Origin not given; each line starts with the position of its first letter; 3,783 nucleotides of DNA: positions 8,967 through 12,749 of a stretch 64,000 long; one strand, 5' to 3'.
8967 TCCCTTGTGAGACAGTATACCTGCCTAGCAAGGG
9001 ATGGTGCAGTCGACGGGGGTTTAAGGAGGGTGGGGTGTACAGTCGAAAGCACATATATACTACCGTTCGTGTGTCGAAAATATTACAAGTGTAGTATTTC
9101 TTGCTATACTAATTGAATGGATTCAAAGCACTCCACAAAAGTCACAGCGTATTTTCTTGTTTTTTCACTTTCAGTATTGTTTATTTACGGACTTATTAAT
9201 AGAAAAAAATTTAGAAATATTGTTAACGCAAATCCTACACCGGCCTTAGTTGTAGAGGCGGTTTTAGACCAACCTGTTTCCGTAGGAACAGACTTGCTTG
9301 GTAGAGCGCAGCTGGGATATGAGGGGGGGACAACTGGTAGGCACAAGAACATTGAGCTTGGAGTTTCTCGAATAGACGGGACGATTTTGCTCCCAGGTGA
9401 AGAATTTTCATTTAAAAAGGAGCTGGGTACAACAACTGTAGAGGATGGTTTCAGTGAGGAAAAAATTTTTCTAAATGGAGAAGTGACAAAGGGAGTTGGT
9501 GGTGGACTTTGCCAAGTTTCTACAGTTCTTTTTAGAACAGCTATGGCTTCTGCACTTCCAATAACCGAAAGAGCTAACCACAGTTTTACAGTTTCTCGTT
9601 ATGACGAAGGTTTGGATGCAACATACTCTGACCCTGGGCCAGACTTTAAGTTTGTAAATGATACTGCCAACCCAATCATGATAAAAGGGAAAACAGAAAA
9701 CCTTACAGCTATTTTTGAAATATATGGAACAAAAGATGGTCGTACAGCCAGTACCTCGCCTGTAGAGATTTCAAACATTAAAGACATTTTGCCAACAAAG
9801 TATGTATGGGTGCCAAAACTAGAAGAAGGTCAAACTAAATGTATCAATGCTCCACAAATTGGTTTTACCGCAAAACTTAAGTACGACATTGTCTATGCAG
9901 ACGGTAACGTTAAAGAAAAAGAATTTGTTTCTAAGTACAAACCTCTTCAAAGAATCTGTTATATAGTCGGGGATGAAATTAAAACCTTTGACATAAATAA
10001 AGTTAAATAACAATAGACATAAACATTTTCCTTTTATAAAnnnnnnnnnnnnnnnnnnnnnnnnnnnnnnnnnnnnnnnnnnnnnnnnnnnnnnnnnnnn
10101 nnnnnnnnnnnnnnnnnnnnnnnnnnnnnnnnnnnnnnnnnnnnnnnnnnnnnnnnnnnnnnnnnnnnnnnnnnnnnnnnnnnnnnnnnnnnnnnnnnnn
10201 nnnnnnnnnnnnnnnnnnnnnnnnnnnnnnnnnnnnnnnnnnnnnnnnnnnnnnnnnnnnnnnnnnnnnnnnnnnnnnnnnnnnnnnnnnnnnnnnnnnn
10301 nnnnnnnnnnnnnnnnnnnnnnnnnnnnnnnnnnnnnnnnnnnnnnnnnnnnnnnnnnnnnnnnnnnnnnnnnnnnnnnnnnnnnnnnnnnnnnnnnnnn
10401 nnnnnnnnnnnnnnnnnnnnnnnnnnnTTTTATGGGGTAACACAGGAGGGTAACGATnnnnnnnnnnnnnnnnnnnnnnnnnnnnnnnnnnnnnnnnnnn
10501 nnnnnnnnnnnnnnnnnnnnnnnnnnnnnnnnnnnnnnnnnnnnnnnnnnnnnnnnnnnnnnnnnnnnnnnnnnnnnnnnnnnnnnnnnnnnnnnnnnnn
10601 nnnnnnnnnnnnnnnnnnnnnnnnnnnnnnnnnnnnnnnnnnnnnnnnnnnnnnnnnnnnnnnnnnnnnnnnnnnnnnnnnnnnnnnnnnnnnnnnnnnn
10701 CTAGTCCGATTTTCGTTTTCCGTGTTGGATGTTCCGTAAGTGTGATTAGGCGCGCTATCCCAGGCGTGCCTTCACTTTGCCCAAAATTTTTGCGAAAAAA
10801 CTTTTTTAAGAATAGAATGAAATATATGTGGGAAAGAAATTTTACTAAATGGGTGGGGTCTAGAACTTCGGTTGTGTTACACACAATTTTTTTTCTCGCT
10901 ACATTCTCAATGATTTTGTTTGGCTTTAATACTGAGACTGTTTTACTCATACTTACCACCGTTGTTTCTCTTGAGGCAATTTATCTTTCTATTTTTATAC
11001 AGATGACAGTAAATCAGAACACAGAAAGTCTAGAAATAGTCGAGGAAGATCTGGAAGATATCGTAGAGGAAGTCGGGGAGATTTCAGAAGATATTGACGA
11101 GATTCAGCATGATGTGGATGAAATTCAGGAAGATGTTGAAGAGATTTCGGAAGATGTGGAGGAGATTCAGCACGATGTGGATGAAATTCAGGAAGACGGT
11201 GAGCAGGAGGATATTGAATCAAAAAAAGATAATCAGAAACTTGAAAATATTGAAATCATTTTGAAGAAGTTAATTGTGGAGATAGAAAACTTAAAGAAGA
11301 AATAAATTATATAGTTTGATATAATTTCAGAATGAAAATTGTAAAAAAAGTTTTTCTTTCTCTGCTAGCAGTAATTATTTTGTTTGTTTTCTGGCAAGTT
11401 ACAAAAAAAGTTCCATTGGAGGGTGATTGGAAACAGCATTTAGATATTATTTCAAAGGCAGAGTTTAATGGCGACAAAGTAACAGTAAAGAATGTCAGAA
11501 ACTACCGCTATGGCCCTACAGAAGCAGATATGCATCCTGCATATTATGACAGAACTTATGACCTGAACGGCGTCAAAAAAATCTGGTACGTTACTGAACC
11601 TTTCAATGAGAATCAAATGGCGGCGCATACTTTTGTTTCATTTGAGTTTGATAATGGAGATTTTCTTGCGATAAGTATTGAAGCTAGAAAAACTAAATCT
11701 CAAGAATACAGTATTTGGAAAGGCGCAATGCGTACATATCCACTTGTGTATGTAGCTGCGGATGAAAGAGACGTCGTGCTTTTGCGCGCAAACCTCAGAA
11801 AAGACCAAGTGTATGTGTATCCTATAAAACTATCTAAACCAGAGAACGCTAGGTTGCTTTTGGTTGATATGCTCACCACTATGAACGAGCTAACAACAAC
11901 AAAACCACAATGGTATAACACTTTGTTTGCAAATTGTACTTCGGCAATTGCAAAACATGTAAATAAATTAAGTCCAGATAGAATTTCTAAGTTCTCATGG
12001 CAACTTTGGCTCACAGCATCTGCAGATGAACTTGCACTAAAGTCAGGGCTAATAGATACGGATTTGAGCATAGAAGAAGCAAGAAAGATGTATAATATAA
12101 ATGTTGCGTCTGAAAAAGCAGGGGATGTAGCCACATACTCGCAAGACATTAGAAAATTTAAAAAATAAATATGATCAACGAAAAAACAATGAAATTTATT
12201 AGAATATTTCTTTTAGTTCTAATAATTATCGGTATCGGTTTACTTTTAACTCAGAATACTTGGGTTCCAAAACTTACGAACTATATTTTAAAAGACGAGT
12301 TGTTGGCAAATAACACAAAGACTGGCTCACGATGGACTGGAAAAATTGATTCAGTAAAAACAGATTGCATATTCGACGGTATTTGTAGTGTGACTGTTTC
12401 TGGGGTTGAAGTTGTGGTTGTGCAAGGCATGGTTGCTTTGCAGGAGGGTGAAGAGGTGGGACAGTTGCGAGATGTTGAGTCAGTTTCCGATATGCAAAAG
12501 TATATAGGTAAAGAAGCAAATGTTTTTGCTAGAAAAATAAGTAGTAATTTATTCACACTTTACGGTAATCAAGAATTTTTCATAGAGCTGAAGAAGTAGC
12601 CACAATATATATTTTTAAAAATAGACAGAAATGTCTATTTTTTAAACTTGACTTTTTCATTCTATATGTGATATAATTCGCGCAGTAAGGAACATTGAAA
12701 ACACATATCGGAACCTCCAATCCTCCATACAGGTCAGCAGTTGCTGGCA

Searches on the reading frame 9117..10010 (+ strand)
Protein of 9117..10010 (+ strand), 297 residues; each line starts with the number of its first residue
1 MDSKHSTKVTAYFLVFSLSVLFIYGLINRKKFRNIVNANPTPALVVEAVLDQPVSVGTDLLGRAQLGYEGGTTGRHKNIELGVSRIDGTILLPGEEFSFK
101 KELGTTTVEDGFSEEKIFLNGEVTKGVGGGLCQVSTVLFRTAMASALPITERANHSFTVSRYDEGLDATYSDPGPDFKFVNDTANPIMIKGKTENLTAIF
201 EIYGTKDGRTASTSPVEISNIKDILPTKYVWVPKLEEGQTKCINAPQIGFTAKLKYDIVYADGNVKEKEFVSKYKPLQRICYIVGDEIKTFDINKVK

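Call 12: search_protein_families(library=pfam, proteins=[window:9117-10010:+], max_evalue=0.01)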
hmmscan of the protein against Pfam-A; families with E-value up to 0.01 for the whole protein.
window:9117-10010:+ (297 aa): 2 families
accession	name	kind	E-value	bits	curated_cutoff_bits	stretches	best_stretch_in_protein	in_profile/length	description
PF04294.18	VanW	-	6.3e-41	139.4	27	1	75-203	2-130/130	VanW like protein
PF07501.17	G5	-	0.0021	18.7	23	1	227-273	14-59/75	G5 domain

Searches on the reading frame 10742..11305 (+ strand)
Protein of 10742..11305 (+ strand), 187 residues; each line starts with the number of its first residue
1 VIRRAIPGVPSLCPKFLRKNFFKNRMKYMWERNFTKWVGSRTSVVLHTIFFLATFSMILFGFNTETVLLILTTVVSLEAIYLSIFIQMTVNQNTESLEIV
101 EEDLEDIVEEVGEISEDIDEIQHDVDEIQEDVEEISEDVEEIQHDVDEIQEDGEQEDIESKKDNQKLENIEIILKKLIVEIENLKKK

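Call 12: search_protein_families(library=pfam, proteins=[window:10742-11305:+], max_evalue=0.01)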
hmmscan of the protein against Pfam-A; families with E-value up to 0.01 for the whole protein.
window:10742-11305:+ (187 aa): 11 families
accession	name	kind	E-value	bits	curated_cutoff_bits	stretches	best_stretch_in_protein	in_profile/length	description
PF04728.18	LPP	-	1.1e-06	29.3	29.1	1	125-170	2-47/53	Lipoprotein leucine-zipper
PF06103.16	DUF948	-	1.6e-06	28.7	37.2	1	79-150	10-81/89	Bacterial protein of unknown function (DUF948)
PF00015.26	MCPsignal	-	6.4e-05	23.3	34.6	1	89-144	115-170/172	Methyl-accepting chemotaxis protein (MCP) signalling domain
PF06009.19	Laminin_II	-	0.00026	21.5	33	1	111-187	5-81/138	Laminin Domain II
PF07889.17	DUF1664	-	0.0022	18.5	34.6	1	87-151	58-122/124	Protein of unknown function (DUF1664)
PF06419.17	COG6_N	-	0.0024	18.5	27.4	1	105-178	29-102/114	Conserved oligomeric complex COG6, N-terminal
PF04513.17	Baculo_PEP_C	-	0.0059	17.1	38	1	87-185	6-105/140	Baculovirus polyhedron envelope protein, PEP, C terminus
PF10779.14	XhlA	-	0.0082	16.7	34.7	1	106-151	1-46/67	Haemolysin XhlA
PF00804.31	Syntaxin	-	0.0091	16.3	26.7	0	101-171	1-71/157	Syntaxin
PF18186.6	SLATT_4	-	0.0092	16.1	27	0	43-143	37-135/165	SMODS and SLOG-associating 2TM effector domain family 4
PF12795.12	MscS_porin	-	0.0099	15.9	34.4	0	88-168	78-157/238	Mechanosensitive ion channel porin domain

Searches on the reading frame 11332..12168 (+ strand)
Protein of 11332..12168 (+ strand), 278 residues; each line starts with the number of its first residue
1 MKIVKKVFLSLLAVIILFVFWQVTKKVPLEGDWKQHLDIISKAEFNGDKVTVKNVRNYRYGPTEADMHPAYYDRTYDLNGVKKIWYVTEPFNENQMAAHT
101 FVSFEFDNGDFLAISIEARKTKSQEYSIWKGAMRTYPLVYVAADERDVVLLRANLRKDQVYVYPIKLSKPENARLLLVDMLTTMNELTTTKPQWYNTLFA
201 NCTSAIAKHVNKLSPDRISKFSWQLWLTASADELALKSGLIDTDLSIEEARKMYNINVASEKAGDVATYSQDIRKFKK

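Call 12: search_protein_families(library=pfam, proteins=[window:11332-12168:+], max_evalue=0.01)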
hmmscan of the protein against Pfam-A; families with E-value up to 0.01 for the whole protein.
window:11332-12168:+ (278 aa): 1 family
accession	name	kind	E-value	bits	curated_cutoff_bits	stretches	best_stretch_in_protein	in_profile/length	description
PF13387.12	Lnb_N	-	1e-33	116.8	22.2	1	71-216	5-154/175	Lnb N-terminal periplasmic domain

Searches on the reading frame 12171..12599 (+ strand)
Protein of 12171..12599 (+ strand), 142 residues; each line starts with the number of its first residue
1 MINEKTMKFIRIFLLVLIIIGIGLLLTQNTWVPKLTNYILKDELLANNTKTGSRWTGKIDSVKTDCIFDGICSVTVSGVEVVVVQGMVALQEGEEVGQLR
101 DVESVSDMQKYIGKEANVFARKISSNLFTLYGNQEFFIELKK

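Call 12: search_protein_families(library=pfam, proteins=[window:12171-12599:+], max_evalue=0.01)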
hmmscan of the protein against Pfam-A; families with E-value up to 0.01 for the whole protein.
window:12171-12599:+ (142 aa): 0 families

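Call 14: find_encoding_contigs(protein=window:12171-12596:+, flank=5000, max_places=10)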
Protein window:12171-12596:+ (142 aa): 2 contigs read that carry it; 1 place shown.
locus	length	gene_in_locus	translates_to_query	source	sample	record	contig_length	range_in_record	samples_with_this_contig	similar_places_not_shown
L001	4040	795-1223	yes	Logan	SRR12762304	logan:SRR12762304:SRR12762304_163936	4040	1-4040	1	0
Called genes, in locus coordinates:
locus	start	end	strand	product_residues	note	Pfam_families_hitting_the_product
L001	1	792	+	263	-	?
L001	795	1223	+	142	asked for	-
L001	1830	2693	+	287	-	-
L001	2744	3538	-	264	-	PF02618:YceG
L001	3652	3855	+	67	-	-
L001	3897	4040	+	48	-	?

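Call 16: find_related_loci(query=window:12171-12596:+, collection=genome_contigs, flank=4000)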
Query window:12171-12596:+ (142 aa) in genome_contigs; peptide patterns used: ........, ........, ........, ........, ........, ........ (x = any residue, [..] = any of these).
39 stretches matched a pattern, but none encodes a relative of the query by tblastn (E <= 1e-3).
